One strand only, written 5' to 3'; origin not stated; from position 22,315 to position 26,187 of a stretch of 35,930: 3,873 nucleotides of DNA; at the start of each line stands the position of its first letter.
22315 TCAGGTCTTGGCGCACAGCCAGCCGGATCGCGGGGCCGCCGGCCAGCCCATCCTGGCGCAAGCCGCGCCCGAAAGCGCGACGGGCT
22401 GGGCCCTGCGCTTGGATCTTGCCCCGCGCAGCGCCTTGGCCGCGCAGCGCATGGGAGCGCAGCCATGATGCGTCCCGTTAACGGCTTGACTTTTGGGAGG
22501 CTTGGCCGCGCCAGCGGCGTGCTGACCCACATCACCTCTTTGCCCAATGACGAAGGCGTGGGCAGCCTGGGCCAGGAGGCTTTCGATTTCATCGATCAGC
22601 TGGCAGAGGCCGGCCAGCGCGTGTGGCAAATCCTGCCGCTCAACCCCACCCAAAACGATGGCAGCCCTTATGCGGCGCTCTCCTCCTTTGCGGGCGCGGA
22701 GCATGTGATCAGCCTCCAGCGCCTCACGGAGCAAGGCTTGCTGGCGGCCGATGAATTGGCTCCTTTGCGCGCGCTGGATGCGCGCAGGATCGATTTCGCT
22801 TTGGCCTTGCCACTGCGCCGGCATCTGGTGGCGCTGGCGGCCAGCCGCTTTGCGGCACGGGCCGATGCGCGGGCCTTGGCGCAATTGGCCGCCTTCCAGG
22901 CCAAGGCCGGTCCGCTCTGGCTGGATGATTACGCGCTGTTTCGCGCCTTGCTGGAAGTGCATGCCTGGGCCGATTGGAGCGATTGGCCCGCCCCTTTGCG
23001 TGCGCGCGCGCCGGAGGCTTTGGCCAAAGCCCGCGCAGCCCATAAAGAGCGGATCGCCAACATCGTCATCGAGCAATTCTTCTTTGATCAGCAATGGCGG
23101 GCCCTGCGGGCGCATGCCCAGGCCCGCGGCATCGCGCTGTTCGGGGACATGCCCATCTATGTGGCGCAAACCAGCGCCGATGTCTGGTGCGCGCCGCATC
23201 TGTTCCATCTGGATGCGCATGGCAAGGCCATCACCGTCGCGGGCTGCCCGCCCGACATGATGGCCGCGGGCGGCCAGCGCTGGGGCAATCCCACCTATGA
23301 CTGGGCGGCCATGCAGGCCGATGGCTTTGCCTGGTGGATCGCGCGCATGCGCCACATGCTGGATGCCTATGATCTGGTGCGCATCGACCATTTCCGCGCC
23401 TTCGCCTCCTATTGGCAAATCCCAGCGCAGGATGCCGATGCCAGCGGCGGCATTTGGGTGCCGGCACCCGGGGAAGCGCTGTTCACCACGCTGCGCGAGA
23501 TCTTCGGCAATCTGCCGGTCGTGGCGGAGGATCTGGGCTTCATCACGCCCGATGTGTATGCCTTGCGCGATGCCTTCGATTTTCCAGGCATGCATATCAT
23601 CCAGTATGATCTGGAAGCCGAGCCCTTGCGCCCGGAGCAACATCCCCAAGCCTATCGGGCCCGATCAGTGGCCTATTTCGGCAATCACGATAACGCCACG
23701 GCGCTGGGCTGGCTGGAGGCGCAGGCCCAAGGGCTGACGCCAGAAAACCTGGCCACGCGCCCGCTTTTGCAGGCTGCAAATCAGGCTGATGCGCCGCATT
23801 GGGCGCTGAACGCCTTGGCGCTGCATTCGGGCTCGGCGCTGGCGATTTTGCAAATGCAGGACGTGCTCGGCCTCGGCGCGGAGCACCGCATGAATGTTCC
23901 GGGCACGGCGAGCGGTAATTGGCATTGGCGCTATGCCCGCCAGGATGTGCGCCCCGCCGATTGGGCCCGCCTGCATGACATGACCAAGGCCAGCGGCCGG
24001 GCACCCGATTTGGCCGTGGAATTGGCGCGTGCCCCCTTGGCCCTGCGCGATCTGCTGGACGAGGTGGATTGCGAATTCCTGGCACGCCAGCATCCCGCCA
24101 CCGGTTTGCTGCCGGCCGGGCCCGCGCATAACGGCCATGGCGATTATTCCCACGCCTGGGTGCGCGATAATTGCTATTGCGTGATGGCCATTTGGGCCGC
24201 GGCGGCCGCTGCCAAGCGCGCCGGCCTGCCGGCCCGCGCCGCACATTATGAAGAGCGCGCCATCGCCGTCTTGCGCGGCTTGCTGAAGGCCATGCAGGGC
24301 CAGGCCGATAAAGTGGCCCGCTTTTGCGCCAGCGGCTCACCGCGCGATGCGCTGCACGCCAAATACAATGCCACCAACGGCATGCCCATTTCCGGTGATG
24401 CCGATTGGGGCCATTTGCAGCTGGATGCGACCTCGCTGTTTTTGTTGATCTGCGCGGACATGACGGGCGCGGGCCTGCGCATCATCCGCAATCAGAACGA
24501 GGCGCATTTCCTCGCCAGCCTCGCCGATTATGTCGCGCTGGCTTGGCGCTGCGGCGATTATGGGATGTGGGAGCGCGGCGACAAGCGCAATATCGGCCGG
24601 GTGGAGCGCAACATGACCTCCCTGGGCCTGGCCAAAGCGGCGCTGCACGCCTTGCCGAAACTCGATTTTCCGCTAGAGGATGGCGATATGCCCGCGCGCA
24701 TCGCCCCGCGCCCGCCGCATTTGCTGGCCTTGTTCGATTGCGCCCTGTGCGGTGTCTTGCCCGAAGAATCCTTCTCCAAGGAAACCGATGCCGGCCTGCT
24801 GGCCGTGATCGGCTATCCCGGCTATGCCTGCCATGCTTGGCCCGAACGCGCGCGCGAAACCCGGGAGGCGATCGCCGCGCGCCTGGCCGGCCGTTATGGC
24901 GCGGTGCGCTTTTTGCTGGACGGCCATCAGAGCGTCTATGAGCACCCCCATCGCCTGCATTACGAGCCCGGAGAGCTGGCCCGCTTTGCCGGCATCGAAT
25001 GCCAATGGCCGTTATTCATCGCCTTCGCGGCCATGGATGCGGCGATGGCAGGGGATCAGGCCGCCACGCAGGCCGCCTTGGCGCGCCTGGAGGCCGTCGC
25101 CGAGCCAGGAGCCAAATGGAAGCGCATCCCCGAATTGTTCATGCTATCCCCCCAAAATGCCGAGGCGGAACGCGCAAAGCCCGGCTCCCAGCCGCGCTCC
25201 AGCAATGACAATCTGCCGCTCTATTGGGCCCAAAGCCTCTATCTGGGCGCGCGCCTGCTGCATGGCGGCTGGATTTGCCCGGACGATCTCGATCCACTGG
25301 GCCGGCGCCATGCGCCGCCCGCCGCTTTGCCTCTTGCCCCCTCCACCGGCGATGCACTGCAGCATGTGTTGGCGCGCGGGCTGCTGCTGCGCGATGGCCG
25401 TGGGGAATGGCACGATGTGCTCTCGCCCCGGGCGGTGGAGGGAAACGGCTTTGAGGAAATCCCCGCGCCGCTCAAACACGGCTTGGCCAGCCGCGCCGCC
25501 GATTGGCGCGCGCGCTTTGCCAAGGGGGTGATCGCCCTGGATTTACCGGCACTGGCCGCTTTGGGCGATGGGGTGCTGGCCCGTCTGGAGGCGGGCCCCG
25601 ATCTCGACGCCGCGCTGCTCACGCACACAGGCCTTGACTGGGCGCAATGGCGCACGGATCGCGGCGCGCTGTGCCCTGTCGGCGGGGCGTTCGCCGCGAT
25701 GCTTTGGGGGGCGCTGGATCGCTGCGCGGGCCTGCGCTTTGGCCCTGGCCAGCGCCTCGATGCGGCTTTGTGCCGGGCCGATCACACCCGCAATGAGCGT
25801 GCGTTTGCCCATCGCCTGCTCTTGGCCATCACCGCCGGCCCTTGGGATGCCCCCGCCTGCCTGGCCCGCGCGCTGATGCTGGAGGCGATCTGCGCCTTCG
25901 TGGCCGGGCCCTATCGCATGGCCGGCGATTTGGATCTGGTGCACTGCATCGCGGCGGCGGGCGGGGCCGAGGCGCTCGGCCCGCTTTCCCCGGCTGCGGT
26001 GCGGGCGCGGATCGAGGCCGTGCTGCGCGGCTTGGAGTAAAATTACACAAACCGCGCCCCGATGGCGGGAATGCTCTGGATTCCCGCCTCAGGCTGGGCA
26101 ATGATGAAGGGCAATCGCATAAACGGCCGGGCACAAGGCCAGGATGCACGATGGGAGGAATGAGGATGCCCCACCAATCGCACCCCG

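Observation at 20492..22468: Full-length GlgB homologue that keeps the N-terminal/CBM48 region but has lost the GH13 catalytic nucleophile, translationally coupled to the MalQ fusion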

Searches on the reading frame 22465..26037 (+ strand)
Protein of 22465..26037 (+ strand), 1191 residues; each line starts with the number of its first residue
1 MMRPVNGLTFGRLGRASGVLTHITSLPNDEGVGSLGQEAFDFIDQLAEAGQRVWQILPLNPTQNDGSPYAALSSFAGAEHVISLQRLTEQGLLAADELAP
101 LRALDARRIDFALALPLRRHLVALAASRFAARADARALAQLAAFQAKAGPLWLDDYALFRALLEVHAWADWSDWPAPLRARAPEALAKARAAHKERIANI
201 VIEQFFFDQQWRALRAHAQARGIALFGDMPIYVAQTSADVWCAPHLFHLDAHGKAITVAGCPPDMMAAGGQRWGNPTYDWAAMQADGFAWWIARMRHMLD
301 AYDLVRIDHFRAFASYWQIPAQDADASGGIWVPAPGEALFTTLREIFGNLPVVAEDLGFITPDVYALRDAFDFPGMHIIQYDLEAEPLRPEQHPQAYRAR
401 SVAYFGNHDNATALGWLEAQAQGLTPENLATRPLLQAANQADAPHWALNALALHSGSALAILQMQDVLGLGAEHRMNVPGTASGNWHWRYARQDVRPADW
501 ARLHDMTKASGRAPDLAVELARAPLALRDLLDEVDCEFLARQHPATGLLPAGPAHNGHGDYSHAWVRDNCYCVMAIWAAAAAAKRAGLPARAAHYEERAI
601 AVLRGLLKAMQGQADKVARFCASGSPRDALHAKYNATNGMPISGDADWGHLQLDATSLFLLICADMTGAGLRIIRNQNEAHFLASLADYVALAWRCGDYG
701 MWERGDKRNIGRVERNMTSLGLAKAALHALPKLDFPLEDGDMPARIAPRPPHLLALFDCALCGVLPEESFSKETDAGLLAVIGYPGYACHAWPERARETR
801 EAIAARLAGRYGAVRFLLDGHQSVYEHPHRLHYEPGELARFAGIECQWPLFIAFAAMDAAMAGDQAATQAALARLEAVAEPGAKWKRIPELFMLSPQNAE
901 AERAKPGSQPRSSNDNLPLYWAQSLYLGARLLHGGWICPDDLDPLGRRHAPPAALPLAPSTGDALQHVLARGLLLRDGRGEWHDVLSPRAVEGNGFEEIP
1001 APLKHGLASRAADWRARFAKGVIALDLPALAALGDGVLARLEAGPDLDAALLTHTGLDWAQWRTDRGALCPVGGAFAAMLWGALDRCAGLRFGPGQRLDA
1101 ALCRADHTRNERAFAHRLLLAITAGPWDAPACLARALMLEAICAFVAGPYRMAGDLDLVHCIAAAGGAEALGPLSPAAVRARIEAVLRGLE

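Call 4: search_protein_families(library=pfam, proteins=[window:22465-26037:+], max_evalue=0.01)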
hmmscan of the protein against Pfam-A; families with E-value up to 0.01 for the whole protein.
window:22465-26037:+ (1191 aa): 3 families
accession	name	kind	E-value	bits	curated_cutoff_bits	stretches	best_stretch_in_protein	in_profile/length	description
PF02446.23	Glyco_hydro_77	-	1.5e-152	509.2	25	1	22-494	2-463/465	4-alpha-glucanotransferase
PF00723.27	Glyco_hydro_15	-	3.8e-37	128.6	22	1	539-948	16-301/427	Glycosyl hydrolases family 15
PF19292.4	KPBB_C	-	7e-07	29.1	27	1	1056-1118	70-136/238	Phosphorylase b kinase C-terminal domain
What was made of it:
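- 22465..26040 (+): MalQ (GH77) fused to a GH15 domain resembling phosphorylase kinase alpha/beta, plus KPBB_C; 1191 aa, no signal peptide. Pfam (call 4).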

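Call 5: search_protein_families(library=ncbifam, proteins=[window:22465-26037:+], max_evalue=0.01)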
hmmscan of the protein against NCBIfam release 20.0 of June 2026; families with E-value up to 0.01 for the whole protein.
window:22465-26037:+ (1191 aa): 9 families
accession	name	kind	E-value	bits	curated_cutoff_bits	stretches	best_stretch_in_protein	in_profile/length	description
NF011080.0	PRK14508.1-3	subfamily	9e-175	582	477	1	14-512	4-495/496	4-alpha-glucanotransferase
NF011079.0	PRK14508.1-2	subfamily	1.2e-139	466.1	555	1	14-498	9-488/506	4-alpha-glucanotransferase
NF011078.0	PRK14508.1-1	subfamily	6.2e-139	464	776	1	15-513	4-497/503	4-alpha-glucanotransferase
NF011083.0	PRK14510.1-2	equivalog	1.3e-122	410.4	1322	2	151-512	848-1184/1186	bifunctional glycogen debranching protein GlgX/4-alpha-glucanotransferase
TIGR00217.1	malQ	equivalog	9e-92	308.8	205.65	1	15-496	42-571/587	4-alpha-glucanotransferase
NF011081.0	PRK14508.1-4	equivalog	3.4e-80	269.9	556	1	17-491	25-505/529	4-alpha-glucanotransferase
NF011077.0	PRK14507.1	equivalog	1.8e-25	88.6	2148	1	97-418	269-590/1693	malto-oligosyltrehalose synthase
NF008274.0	PRK11052.1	equivalog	3.4e-25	88.7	806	1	105-420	246-561/695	4-alpha-glucanotransferase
NF011082.0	PRK14510.1-1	equivalog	1.6e-13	49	2511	1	109-418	979-1284/1410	bifunctional glycogen debranching protein GlgX/4-alpha-glucanotransferase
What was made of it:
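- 22465..26040 (+): NF011080 scores 582 bits against a cut-off of 477 (call 5).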

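Call 29: find_homologous_proteins(query=window:22465-26037:+, max_evalue=1e-20)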
Query window:22465-26037:+ (1191 aa): 171 proteins with E <= 1e-20 among 8000 candidates; the best 120 are listed.
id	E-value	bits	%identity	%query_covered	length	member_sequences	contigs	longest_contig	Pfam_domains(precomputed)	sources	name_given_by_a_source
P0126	0.0e+0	2468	91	100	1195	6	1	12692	PF02446.24,PF00723.28,PF19292.5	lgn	-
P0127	0.0e+0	2437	89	100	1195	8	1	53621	PF02446.24,PF00723.28,PF19292.5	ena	-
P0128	0.0e+0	1946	73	99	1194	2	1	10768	PF02446.24,PF00723.28,PF19292.5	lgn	-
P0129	0.0e+0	1589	65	97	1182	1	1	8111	PF02446.24,PF00723.28,PF19292.5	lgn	-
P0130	0.0e+0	1529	63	99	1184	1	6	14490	PF02446.24,PF00723.28,PF19292.5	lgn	-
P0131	0.0e+0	1380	57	98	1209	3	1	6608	PF02446.24,PF00723.28,PF19292.5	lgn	-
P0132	0.0e+0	1366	56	96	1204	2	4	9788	PF02446.24,PF00723.28,PF19292.5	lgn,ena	-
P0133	0.0e+0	1363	56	96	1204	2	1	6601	PF02446.24,PF00723.28,PF19292.5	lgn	-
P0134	0.0e+0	1357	58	98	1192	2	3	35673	PF02446.24,PF00723.28,PF19292.5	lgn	-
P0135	0.0e+0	1308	59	93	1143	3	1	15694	PF02446.24,PF00723.28,PF19292.5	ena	-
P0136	0.0e+0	1258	56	98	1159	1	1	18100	PF02446.24,PF00723.28,PF19292.5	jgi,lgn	jgi:4-alpha-glucanotransferase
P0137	0.0e+0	1256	56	98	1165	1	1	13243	PF02446.24,PF00723.28,PF19292.5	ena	-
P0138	2.2e-124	435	45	40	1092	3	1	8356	PF00128.32,PF02446.24,PF09087.18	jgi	jgi:4-alpha-glucanotransferase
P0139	8.8e-113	396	39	42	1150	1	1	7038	PF00128.32,PF02446.24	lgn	-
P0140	7.4e-112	393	40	42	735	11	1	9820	PF02446.24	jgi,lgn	jgi:4-alpha-glucanotransferase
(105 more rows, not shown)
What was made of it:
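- Curated GlgX/MalQ bifunctional families exist (NF011082, NF011083), and many GH13+GH77 fusions appear in call 29.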

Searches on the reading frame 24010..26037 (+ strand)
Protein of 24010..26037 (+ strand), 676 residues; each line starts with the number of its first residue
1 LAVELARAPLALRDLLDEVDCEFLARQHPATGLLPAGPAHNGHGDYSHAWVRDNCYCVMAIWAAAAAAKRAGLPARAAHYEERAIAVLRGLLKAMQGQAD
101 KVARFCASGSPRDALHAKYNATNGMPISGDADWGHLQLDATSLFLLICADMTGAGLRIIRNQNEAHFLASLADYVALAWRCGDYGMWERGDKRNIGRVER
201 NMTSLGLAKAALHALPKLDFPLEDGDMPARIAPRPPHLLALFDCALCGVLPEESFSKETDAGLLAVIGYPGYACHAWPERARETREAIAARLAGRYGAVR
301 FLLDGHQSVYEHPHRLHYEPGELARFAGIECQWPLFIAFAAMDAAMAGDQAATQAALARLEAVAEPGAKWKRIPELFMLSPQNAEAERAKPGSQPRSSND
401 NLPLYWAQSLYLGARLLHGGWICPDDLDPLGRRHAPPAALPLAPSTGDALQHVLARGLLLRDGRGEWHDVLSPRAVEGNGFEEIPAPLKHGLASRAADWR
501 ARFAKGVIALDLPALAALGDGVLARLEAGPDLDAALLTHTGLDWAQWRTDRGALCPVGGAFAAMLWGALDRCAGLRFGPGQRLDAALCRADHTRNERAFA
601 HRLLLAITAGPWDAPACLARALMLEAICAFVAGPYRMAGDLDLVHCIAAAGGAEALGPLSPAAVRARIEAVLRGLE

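Call 47: search_solved_structures(query=window:24010-26037:+, max_evalue=0.01, show_alignments=2)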
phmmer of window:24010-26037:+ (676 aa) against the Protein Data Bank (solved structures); distinct sequences matched with E-value up to 0.01: 2.
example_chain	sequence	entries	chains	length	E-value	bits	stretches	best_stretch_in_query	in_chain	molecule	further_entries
8jfk_M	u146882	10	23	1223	6.1e-91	308.9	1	22-435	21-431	Phosphorylase b kinase regulatory subunit alpha, skeletal muscle isoform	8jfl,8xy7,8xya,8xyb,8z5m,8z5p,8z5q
8jfk_B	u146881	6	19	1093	6.7e-66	226.2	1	22-434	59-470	Phosphorylase b kinase regulatory subunit beta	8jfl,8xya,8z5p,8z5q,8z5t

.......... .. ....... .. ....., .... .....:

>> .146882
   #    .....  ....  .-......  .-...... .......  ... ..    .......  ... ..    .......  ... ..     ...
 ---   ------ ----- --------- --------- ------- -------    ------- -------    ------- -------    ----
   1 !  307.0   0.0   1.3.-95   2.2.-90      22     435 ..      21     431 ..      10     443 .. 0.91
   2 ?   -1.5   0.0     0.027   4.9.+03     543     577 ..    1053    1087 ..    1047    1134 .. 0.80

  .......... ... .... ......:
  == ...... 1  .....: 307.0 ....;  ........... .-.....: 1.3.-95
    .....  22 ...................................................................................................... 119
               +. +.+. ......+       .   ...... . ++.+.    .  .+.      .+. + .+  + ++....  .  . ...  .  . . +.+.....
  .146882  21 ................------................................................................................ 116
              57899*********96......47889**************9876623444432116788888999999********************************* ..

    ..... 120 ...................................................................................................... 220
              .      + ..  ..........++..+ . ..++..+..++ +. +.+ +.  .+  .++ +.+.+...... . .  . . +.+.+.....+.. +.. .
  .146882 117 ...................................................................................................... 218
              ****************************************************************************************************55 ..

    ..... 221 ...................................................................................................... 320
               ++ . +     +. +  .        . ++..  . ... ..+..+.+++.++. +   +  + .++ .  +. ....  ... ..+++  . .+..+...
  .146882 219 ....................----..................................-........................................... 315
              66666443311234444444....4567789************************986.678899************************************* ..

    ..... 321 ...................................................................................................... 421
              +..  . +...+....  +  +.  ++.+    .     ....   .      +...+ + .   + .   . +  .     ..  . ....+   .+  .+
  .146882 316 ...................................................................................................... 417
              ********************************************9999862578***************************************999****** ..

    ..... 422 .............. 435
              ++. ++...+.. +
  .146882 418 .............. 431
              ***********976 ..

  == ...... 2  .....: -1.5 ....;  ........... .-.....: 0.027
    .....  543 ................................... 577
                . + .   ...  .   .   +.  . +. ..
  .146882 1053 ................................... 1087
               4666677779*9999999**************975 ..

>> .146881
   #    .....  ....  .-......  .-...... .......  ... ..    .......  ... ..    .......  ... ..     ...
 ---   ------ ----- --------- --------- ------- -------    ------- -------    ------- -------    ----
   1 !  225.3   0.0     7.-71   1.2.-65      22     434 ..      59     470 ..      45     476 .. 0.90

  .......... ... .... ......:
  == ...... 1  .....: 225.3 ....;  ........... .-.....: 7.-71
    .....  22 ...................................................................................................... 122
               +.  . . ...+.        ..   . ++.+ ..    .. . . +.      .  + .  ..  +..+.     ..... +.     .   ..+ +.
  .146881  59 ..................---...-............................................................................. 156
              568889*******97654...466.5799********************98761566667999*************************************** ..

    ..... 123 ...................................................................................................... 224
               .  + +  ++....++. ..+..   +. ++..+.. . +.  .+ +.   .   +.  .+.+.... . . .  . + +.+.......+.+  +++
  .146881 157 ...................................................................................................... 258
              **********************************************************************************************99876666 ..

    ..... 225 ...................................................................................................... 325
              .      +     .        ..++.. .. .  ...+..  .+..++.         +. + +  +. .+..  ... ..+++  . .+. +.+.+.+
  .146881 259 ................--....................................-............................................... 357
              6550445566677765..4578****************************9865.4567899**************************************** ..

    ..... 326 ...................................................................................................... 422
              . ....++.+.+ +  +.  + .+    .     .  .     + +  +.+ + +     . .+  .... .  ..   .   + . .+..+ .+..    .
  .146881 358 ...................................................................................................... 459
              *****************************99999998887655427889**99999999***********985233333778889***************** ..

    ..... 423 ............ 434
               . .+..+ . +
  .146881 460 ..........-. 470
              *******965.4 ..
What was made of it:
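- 22465..26040 (+): The C-terminal 676 aa match only PhK alpha (E=6e-91) and beta in the PDB (call 47).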
